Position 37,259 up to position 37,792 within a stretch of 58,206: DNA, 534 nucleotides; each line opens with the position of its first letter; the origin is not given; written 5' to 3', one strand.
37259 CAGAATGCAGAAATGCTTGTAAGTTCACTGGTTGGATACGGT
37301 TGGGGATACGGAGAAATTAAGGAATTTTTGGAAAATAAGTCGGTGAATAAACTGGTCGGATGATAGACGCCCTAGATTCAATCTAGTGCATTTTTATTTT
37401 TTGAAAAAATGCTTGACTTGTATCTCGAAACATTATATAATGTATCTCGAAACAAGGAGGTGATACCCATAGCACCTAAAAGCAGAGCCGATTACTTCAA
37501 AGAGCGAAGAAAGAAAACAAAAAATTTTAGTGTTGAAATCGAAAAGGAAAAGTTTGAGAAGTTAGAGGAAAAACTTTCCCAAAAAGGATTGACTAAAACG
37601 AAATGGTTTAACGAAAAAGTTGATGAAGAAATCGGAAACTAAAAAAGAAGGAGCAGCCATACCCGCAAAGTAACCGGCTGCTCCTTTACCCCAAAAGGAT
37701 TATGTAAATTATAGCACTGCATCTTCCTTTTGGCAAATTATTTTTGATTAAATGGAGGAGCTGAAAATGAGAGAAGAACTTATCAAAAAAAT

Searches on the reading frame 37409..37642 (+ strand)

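Call 101: search_protein_families(library=phrogs, proteins=[window:37409-37642:+], max_evalue=0.01)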
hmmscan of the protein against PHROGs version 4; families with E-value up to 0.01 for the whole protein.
window:37409-37642:+ (77 aa): 2 families
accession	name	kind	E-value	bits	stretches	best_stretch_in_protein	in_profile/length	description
phrog_3896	-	unknown function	3e-27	95.4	1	21-76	4-59/62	-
phrog_34299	-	unknown function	3.6e-10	40.2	1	13-51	14-52/52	-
